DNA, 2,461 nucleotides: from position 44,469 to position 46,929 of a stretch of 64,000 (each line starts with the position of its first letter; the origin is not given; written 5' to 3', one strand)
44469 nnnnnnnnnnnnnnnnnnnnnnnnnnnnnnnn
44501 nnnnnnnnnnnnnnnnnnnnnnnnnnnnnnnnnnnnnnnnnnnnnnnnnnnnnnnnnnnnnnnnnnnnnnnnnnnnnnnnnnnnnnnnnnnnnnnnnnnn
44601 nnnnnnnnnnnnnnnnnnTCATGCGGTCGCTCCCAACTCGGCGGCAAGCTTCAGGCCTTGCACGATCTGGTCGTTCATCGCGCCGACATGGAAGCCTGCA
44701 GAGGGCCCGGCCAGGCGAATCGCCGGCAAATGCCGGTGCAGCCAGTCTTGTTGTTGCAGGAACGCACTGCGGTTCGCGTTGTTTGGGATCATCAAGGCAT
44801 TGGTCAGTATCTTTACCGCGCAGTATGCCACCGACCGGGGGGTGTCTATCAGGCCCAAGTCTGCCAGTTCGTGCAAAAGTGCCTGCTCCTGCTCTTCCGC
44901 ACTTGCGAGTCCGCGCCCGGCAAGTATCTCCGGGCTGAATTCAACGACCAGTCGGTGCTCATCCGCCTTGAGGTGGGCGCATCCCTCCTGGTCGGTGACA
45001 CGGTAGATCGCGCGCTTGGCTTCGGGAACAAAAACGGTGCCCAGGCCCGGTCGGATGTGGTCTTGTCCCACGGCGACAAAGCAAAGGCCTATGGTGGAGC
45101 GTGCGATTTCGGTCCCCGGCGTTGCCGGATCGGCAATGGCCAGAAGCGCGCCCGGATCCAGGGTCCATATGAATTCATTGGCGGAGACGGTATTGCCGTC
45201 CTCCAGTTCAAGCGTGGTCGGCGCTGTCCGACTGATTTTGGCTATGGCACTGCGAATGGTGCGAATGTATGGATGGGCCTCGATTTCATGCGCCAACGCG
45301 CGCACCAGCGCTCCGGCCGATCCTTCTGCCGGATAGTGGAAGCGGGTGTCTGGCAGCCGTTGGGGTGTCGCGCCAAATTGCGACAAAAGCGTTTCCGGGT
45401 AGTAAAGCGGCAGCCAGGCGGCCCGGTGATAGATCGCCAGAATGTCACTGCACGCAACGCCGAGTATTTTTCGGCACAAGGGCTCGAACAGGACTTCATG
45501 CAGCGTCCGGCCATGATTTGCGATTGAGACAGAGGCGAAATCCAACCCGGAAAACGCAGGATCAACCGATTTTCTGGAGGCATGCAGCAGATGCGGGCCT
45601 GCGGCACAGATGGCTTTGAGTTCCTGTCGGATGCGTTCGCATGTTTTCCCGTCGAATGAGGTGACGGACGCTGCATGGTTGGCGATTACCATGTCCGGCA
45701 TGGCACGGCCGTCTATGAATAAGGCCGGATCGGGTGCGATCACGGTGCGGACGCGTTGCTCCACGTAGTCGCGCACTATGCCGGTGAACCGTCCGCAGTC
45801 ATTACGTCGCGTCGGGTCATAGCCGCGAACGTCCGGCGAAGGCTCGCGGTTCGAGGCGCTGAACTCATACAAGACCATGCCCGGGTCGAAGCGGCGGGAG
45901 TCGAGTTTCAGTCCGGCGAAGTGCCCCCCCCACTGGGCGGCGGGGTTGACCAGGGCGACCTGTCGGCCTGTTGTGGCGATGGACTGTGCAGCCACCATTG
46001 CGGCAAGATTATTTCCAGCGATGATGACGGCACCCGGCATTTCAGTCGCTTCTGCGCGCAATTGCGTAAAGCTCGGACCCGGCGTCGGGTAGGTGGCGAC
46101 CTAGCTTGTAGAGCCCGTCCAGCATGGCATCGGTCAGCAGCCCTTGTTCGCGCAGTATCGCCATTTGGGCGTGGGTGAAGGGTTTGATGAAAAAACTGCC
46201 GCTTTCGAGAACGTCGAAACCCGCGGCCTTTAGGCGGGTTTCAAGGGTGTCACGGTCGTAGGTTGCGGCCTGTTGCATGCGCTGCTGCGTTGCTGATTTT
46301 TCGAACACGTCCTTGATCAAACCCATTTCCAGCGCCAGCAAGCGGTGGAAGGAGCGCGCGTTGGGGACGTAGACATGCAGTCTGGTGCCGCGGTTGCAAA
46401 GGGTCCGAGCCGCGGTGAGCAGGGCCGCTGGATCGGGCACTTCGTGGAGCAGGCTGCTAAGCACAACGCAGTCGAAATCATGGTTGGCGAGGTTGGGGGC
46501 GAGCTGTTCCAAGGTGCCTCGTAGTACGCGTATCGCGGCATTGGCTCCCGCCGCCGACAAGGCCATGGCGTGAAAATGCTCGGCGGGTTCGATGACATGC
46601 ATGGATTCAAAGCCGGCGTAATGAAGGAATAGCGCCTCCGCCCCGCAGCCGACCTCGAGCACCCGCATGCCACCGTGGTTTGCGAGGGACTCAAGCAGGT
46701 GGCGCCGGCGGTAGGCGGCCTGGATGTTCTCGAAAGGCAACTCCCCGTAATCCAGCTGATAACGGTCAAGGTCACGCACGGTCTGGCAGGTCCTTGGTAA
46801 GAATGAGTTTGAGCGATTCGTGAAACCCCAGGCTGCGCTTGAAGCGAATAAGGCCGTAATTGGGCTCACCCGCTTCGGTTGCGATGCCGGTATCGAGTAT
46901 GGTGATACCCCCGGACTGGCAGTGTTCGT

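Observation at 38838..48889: Ten-gene, translationally coupled amino-sugar modification / glycosyltransferase operon with no export, polymerase or lipid-carrier genes: candidate soluble protein-targeting glycosylation system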

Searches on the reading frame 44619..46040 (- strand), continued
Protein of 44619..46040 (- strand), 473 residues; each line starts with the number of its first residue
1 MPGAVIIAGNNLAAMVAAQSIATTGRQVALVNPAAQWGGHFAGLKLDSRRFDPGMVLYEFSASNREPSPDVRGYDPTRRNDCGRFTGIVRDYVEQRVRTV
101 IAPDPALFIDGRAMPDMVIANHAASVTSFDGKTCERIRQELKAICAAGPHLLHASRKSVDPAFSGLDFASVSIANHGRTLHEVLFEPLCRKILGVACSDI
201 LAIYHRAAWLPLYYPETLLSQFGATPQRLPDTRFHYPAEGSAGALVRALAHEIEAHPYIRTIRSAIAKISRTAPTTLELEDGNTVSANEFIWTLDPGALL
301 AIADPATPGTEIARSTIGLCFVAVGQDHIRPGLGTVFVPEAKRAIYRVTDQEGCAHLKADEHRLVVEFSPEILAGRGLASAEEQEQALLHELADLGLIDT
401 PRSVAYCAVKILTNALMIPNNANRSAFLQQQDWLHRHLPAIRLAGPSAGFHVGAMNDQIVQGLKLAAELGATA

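Call 54: search_protein_families(library=pfam, proteins=[L135:2015-6661:+, L135:12233-14326:+, L135:14323-15333:+, L125:2333-8284:+, L134:11352-12350:+, L134:12366-14591:+, L158:3909-5363:+, L158:5483-6271:+, L158:7186-8655:+, L112:10335-13556:-], max_evalue=0.00001)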
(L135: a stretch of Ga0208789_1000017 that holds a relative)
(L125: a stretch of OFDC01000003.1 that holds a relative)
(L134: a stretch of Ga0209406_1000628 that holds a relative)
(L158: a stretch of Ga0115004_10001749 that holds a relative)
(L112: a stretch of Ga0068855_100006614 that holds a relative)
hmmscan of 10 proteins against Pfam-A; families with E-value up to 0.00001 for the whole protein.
L135:2015-6661:+ (1548 aa): 25 families
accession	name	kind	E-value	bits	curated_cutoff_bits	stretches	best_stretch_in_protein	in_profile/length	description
PF00515.34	TPR_1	-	1.2e-68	224.7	27.8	6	164-194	2-32/34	Tetratricopeptide repeat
PF07719.23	TPR_2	-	1.6e-60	196.7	27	3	164-194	2-32/34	Tetratricopeptide repeat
PF13431.12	TPR_17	-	6.4e-53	173.1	24.4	3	321-353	1-33/34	Tetratricopeptide repeat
PF13414.12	TPR_11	-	8.7e-52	173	26.8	4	170-211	1-42/42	TPR repeat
PF13181.12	TPR_8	-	1.5e-51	168.6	25.7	0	266-298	2-34/34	Tetratricopeptide repeat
PF13844.12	Glyco_transf_41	-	2e-49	168.7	25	2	483-631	77-227/543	Glycosyl transferase family 41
PF14559.12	TPR_19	-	1.5e-45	153.8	25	5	310-365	2-57/68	Tetratricopeptide repeat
PF13424.12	TPR_12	-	7.1e-43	145.1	30.1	5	263-328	1-74/77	Tetratricopeptide repeat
PF13432.12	TPR_16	-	3.8e-35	120.3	32.7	1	140-194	8-62/65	Tetratricopeptide repeat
PF13428.12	TPR_14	-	3.2e-32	108.1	23.5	0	235-273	5-43/44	Tetratricopeptide repeat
PF13374.12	TPR_10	-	4.7e-32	109.5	27.5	0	334-361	3-30/42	Tetratricopeptide repeat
PF13176.12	TPR_7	-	2.5e-23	80.6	27.9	0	235-262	3-32/36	Tetratricopeptide repeat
PF23914.1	TPR_CcmH_CycH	-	7.1e-20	71.9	42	0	160-260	47-150/158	Cytochrome c-type biogenesis protein H TPR domain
PF13371.12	TPR_9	-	4e-17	62.4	35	0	309-366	5-62/73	Tetratricopeptide repeat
PF07721.20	TPR_4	-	5.4e-14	51.7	27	0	232-252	2-22/26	Tetratricopeptide repeat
PF13712.12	Glyco_tranf_2_5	-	1.8e-08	34.8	27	1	913-1060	41-179/210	Glycosyltransferase like family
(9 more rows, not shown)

L135:12233-14326:+ (697 aa): 10 families
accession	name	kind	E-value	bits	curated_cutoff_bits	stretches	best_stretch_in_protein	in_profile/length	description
PF13844.12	Glyco_transf_41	-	9.3e-49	166.5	25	2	287-479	36-226/543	Glycosyl transferase family 41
PF13431.12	TPR_17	-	2.3e-12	46.6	24.4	0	235-264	1-30/34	Tetratricopeptide repeat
PF13414.12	TPR_11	-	4.4e-12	45.9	26.8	1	220-257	1-38/42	TPR repeat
PF07719.23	TPR_2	-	1.4e-11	44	27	0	213-246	1-34/34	Tetratricopeptide repeat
PF13181.12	TPR_8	-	5.6e-11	42.1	25.7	0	247-279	1-33/34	Tetratricopeptide repeat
PF13428.12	TPR_14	-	7.4e-10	39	23.5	0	219-254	7-42/44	Tetratricopeptide repeat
PF00515.34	TPR_1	-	2.6e-09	37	27.8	0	247-280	1-34/34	Tetratricopeptide repeat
PF14559.12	TPR_19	-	3.8e-09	37.2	25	0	226-264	4-42/68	Tetratricopeptide repeat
PF13432.12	TPR_16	-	5.4e-09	36.8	32.7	0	25-89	1-65/65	Tetratricopeptide repeat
PF23914.1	TPR_CcmH_CycH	-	2.9e-07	30.9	42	0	205-280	42-120/158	Cytochrome c-type biogenesis protein H TPR domain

L135:14323-15333:+ (336 aa): 0 families

L125:2333-8284:+ (1983 aa): 20 families
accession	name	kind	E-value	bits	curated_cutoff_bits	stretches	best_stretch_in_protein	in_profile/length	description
PF00515.34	TPR_1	-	7.1e-59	193.8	27.8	2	404-437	1-34/34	Tetratricopeptide repeat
PF07719.23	TPR_2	-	1.4e-56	184.4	27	3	302-334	1-33/34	Tetratricopeptide repeat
PF13431.12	TPR_17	-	2.3e-51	168.2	24.4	1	223-255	2-34/34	Tetratricopeptide repeat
PF13844.12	Glyco_transf_41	-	7.4e-50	170.1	25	2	457-634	43-227/543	Glycosyl transferase family 41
PF13181.12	TPR_8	-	6.5e-48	157.3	25.7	0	167-199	2-34/34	Tetratricopeptide repeat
PF13432.12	TPR_16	-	6.9e-43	145.1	32.7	3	173-232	4-63/65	Tetratricopeptide repeat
PF13424.12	TPR_12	-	2.4e-40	137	30.1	2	133-195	4-74/77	Tetratricopeptide repeat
PF13414.12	TPR_11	-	2.1e-38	130.2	26.8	2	178-213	6-41/42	TPR repeat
PF14559.12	TPR_19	-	3.2e-36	123.9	25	2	384-444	5-64/68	Tetratricopeptide repeat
PF13428.12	TPR_14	-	1.4e-28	96.9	23.5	0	66-106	3-43/44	Tetratricopeptide repeat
PF23914.1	TPR_CcmH_CycH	-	2.9e-26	92.6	42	2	324-437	38-154/158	Cytochrome c-type biogenesis protein H TPR domain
PF04577.19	Glyco_transf_61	-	6.6e-21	75.4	27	1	1249-1447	1-136/137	Glycosyltransferase 61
PF13176.12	TPR_7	-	1.4e-18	65.7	27.9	0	270-298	1-29/36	Tetratricopeptide repeat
PF13374.12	TPR_10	-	2.4e-17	62.8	27.5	0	301-331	1-31/42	Tetratricopeptide repeat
PF13371.12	TPR_9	-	7.2e-14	52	35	0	72-134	3-65/73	Tetratricopeptide repeat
PF13712.12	Glyco_tranf_2_5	-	2.7e-09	37.5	27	1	933-1069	49-177/210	Glycosyltransferase like family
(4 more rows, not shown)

L134:11352-12350:+ (332 aa): 1 family
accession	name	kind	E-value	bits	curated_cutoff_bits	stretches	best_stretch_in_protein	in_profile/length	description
PF00535.33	Glycos_transf_2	-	8.5e-21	75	23.3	1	24-158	1-130/168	Glycosyl transferase family 2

L134:12366-14591:+ (741 aa): 4 families
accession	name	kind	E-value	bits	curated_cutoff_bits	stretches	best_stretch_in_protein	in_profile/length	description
PF08757.17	CotH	-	2.9e-44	152.3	23.8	1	323-650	2-321/322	CotH kinase protein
PF00932.25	LTD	-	1.1e-15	58.4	34.3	1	27-134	4-106/109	Lamin Tail Domain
PF13287.12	Fn3_assoc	-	7.1e-15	55.3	23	1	192-250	1-59/59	Fn3 associated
PF13290.12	CHB_HEX_C_1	-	3.6e-14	52.9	22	1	187-247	7-67/67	Chitobiase/beta-hexosaminidase C-terminal domain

L158:3909-5363:+ (484 aa): 0 families

L158:5483-6271:+ (262 aa): 1 family
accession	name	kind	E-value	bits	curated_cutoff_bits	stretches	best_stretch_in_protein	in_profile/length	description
PF01061.29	ABC2_membrane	-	8.1e-12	45.6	26.9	1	19-220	3-208/211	ABC-2 type transporter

L158:7186-8655:+ (489 aa): 1 family
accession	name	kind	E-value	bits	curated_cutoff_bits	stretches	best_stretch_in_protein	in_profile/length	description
PF04577.19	Glyco_transf_61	-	1.6e-18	67.7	27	1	252-437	1-135/137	Glycosyltransferase 61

L112:10335-13556:- (1073 aa): 18 families
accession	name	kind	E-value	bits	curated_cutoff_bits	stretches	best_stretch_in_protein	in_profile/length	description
PF13414.12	TPR_11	-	6.5e-45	151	26.8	3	495-529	8-42/42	TPR repeat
PF07719.23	TPR_2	-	9.9e-43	141.2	27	1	448-479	2-33/34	Tetratricopeptide repeat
PF00515.34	TPR_1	-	9e-42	139.7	27.8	2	481-513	1-33/34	Tetratricopeptide repeat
PF13181.12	TPR_8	-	1.1e-36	122.3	25.7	0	481-513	1-33/34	Tetratricopeptide repeat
PF13432.12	TPR_16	-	1.2e-28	99.6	32.7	3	487-547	3-63/65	Tetratricopeptide repeat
PF13431.12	TPR_17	-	1.6e-27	93.9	24.4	0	504-535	2-33/34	Tetratricopeptide repeat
PF14559.12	TPR_19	-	5.1e-27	94.4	25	3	528-592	4-66/68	Tetratricopeptide repeat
PF13428.12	TPR_14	-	3.2e-25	86.5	23.5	0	516-557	2-43/44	Tetratricopeptide repeat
PF13176.12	TPR_7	-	1.5e-22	78.1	27.9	0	449-478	1-30/36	Tetratricopeptide repeat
PF13424.12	TPR_12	-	4.8e-22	78.4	30.1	2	415-476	5-74/77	Tetratricopeptide repeat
PF13712.12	Glyco_tranf_2_5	-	7.5e-21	75.3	27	1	70-250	1-180/210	Glycosyltransferase like family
PF13844.12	Glyco_transf_41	-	8.5e-18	64.3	25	1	934-1020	443-529/543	Glycosyl transferase family 41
PF24575.1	TPR_Slam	-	2.7e-15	57.1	35.2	0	484-525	50-91/104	Surface lipoprotein assembly modifier, N-terminal TPR repeats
PF13374.12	TPR_10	-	6.9e-14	51.8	27.5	0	451-475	6-30/42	Tetratricopeptide repeat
PF13174.12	TPR_6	-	9.2e-13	48.4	26.3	0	516-543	1-28/33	Tetratricopeptide repeat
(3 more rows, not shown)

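Call 55: predict_structure(alignment_id=A2)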
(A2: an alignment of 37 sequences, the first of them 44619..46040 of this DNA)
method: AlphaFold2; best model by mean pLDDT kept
length: 473 residues; sequences in the alignment: 37
mean_pLDDT: 94.1   pTM: 0.92
mean pLDDT of the five models: 94.1, 93.9, 93.8, 93.4, 93.2
residues with pLDDT >= 90: 423; 70-90: 45; 50-70: 1; < 50: 4
segments of 3 or more residues with pLDDT < 50: none
pLDDT, mean of each block of 10 residues (from residue 1): 83 97 95 91 93 94 92 92 96 97 95 94 95 97 95 92 95 98 97 97 94 97 92 94 95 97 95 89 93 95 89 95 97 94 97 96 98 95 96 97 97 95 95 93 94 92 93 50
secondary structure, 60 per line:
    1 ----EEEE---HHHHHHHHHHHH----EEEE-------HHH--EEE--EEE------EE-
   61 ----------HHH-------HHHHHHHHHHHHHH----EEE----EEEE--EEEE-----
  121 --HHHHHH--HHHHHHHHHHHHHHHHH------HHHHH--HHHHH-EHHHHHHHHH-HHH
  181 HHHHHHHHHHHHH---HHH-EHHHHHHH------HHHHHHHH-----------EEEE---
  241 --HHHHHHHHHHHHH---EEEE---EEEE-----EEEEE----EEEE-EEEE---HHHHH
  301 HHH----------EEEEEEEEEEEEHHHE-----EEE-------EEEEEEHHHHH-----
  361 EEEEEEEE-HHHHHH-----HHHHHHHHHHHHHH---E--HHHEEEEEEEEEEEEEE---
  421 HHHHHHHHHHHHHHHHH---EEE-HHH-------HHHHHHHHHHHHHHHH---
elements in order: E5-8 H12-23 E28-31 E44-46 E49-51 H81-94 E99-101 E106-109 E112-115 H123-128 H131-147 H154-158 H161-165 H168-176 H178-193 H202-208 H215-222 E234-237 H243-255 E259-262 E266-269 E275-279 E284-287 E289-292 H296-303 E314-325 E335-337 E345-350 H351-355 E361-368 H370-375 H381-394 E404-417 H421-437 E441-443 H455-470

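Call 59: fold_search(model_id=the predicted structure, library=pdb)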
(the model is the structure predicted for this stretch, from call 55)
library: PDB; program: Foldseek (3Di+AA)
matches with E <= 10: 1935; with E <= 0.001: 912
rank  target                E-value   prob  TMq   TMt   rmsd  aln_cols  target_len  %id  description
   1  4dsh_B                1.3e-20  1.00  0.73  0.74   4.6       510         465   14  Crystal structure of reduced UDP-Galactopyranose mutase (released 2012-06-13)
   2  4ivm                  3.0e-20  1.00  0.67  0.68   6.6       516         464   13  Structure of human protoporphyrinogen IX oxidase(R59G) (released 2013-03-06)
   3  4dsg_A                4.0e-20  1.00  0.71  0.71   4.9       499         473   15  Crystal Structure of oxidized UDP-Galactopyranose mutase (released 2012-06-13)
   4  9a78_B                4.5e-20  1.00  0.68  0.69   6.0       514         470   15  Integrative model of SYFB-CGOX by crosslinking MS and deep learning (released 2024-09-18)
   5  4ivo                  8.9e-20  1.00  0.65  0.66   7.2       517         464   14  Structure of human protoporphyrinogen IX oxidase(R59Q) (released 2013-03-06)
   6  3ukp_A                1.0e-19  1.00  0.70  0.66   5.5       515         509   13  Crystal structure of R327A UDP-galactopyranose mutase from Aspergillus fumigatus in complex with UDPgalp (released 2012-02-22)
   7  4dsg_B                1.1e-19  1.00  0.71  0.72   5.4       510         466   15  Crystal Structure of oxidized UDP-Galactopyranose mutase (released 2012-06-13)
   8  3nks                  1.2e-19  1.00  0.65  0.66   6.6       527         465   14  Structure of human protoporphyrinogen IX oxidase (released 2011-04-20)
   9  2ive_A                1.4e-19  1.00  0.66  0.68   6.7       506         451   16  Structure of protoporphyrinogen oxidase from Myxococcus xanthus (released 2006-10-17)
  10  3ukh_B                2.5e-19  1.00  0.72  0.68   5.8       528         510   13  Crystal structure of udp-galactopyranose mutase from Aspergillus fumigatus in complex with UDPGALP (non-reduced) (released 2012-02-22)
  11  3ukk_B                5.1e-19  1.00  0.72  0.68   6.0       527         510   13  Crystal structure of R182K-UDP-galactopuranose mutase from Aspergillus fumigatus in complex with UDPgalp (released 2012-02-22)
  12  8p84_A                5.7e-19  1.00  0.61  0.63   7.2       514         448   16  X-ray structure of Thermoanaerobacterales bacterium monoamine oxidase (released 2023-10-18)
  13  3i6d_B                6.8e-19  1.00  0.64  0.71   6.4       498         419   13  Crystal structure of PPO from bacillus subtilis with AF (released 2009-12-08)
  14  3ukk_C                7.6e-19  1.00  0.70  0.65   6.3       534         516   13  Crystal structure of R182K-UDP-galactopuranose mutase from Aspergillus fumigatus in complex with UDPgalp (released 2012-02-22)
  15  9h5p_A                7.6e-19  1.00  0.60  0.64   7.1       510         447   16  Crystal structure of Thermoanaerobacterales bacterium monoamine oxidase in complex with putrescine (released 2025-01-22)
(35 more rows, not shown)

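Call 86: search_dna_similar(query=window:44619-46040:-, collection=plasmids, mode=protein, max_evalue=0.00001, max_rows=10)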
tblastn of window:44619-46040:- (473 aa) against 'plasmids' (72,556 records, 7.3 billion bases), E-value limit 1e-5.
Records with a match: 1; places in all: 1; records where one place covers at least 80% of the query: 0.
Best place of each record, by identity: <60% 1.
By first word of the organism name: Roseomonas 1.
By predicted mobility (MOB-suite, as given by PLSDB): non-mobilizable 1.
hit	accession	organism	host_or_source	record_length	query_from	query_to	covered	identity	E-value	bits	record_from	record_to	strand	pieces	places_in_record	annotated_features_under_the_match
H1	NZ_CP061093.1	Roseomonas marmotae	Marmota himalayana,pure culture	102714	26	263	50%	28.9%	1e-7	62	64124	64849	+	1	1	hypothetical protein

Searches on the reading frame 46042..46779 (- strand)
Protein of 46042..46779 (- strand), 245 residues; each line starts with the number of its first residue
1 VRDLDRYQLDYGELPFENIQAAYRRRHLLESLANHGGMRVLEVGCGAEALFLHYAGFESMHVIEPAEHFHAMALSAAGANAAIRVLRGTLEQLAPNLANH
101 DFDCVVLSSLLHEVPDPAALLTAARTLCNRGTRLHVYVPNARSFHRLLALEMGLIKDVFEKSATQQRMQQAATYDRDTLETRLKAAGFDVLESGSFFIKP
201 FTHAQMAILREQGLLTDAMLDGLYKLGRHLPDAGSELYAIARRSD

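Call 5: search_protein_families(library=pfam, proteins=[window:46042-46779:-], max_evalue=0.01)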
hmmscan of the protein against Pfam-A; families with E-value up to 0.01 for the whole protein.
window:46042-46779:- (245 aa): 6 families
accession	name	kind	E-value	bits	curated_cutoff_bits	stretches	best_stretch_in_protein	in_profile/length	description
PF13489.12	Methyltransf_23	-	4e-15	56.3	27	1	20-192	6-163/164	Methyltransferase domain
PF08241.18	Methyltransf_11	-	3.6e-09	37.6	21.2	1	41-133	1-92/95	Methyltransferase domain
PF13649.12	Methyltransf_25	-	1.6e-06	29.1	27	1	40-128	1-93/97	Methyltransferase domain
PF08242.18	Methyltransf_12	-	1.5e-05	26.1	30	1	41-134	1-98/98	Methyltransferase domain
PF13847.12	Methyltransf_31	-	4.7e-05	23.6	27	1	35-144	2-114/145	Methyltransferase domain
PF07021.18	MetW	-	0.0011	19.1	21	1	36-126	13-100/193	Methionine biosynthesis protein MetW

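Call 8: search_protein_families(library=ncbifam, proteins=[window:46042-46779:-], max_evalue=0.01)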
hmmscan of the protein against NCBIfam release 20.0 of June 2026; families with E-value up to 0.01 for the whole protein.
window:46042-46779:- (245 aa): 7 families
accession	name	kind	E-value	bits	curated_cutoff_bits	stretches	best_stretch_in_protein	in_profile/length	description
NF043040.1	corrin_prot_MT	hypoth_equivalog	5.3e-07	29.3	180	1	26-201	32-209/216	corrinoid protein-associated methyltransferase CpaM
NF045667.1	MTase_DVU1556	equivalog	6.5e-07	29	155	1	26-191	12-163/213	DVU_1556 family methyltransferase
TIGR01983.1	UbiG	equivalog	0.00011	21.6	102.95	1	27-134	45-149/228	bifunctional 2-polyprenyl-6-hydroxyphenol methylase/3-demethylubiquinol 3-O-methyltransferase UbiG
NF010703.0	PRK14103.1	equivalog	0.0004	19.9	320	1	27-141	20-129/256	trans-aconitate 2-methyltransferase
TIGR02072.1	BioC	equivalog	0.0014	18.4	184.95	1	26-149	21-145/244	malonyl-ACP O-methyltransferase BioC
TIGR02081.1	metW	equivalog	0.0019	17.8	189.5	1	37-124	14-98/194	methionine biosynthesis protein MetW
TIGR04345.1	ovoA_Cterm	equivalog_domain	0.0072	15.9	170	0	100-135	133-168/242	putative 4-mercaptohistidine N1-methyltransferase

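Call 57: search_solved_structures(query=window:46042-46779:-, max_evalue=0.01)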
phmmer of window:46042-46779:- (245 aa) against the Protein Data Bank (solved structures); distinct sequences matched with E-value up to 0.01: 3.
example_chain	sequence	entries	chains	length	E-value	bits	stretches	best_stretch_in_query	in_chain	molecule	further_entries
2p7h_A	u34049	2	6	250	8.6e-14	55.1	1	101-241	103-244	Hypothetical protein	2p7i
8ys9_A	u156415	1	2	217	0.00077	22.5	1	34-131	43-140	Phosphatidylethanolamine N-methyltransferase/phosphatidyl-N-methylethanolamine N-methyltra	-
3bkw_A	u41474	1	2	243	0.0073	19.3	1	21-126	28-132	S-adenosylmethionine dependent methyltransferase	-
